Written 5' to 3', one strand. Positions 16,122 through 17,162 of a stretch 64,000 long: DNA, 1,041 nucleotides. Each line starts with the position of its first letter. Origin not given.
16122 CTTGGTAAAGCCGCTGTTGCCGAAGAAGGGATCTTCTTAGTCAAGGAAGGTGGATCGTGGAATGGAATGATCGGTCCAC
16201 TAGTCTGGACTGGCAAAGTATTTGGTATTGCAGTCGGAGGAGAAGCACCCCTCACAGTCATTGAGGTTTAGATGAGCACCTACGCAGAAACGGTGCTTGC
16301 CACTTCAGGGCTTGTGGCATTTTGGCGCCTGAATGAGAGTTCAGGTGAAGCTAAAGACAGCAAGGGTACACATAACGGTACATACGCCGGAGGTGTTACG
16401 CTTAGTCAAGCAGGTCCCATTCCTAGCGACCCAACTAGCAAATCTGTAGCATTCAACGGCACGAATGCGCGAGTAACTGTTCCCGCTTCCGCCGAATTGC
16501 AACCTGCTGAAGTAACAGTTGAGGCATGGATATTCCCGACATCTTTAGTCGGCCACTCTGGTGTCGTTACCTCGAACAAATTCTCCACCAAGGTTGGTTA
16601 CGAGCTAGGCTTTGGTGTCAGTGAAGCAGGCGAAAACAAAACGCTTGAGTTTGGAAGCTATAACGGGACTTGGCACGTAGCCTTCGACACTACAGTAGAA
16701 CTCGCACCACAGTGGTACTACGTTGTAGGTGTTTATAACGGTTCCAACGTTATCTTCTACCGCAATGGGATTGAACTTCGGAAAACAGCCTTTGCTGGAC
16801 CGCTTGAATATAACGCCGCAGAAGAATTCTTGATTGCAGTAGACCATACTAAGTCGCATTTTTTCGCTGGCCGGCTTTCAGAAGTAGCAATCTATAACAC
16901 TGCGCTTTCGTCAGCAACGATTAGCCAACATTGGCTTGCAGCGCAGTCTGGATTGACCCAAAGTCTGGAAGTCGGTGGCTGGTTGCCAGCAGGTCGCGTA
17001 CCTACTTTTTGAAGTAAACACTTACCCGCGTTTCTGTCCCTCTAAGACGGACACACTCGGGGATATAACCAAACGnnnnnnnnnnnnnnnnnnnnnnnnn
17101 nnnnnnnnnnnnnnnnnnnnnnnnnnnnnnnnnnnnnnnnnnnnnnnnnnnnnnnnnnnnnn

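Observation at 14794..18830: Two diverged HK97-fold capsid protein paralogs in one head module, separated by a LamG-like protein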

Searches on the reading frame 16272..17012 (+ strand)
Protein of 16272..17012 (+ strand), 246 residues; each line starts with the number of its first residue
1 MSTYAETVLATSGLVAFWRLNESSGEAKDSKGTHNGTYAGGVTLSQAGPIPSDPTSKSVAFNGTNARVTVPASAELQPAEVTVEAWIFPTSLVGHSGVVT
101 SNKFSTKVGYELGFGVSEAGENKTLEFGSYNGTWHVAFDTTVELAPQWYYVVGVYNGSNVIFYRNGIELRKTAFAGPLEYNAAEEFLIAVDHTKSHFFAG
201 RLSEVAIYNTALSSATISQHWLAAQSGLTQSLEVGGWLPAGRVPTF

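Call 4: search_protein_families(library=pfam, proteins=[window:16272-17012:+], max_evalue=0.1)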
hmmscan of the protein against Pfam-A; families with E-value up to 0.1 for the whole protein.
window:16272-17012:+ (246 aa): 1 family
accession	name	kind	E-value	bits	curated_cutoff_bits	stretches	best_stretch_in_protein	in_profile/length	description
PF13385.13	Laminin_G_3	-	1.2e-23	84.3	27.6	1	62-218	1-151/151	Concanavalin A-like lectin/glucanases superfamily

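Call 8: search_protein_families(library=phrogs, proteins=[window:16272-17012:+], max_evalue=0.01)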
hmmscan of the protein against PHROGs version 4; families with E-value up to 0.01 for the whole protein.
window:16272-17012:+ (246 aa): 4 families
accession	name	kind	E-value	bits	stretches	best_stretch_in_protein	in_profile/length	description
phrog_8510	-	head and packaging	2.2e-14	53.2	1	59-226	1173-1344/1348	virion structural protein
phrog_3545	-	unknown function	6.8e-12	45.3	1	26-218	763-970/1115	-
phrog_18503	-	unknown function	3.3e-10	39.9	1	5-231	495-717/844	-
phrog_11584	-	unknown function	2.5e-05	24.1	1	4-222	3-209/578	-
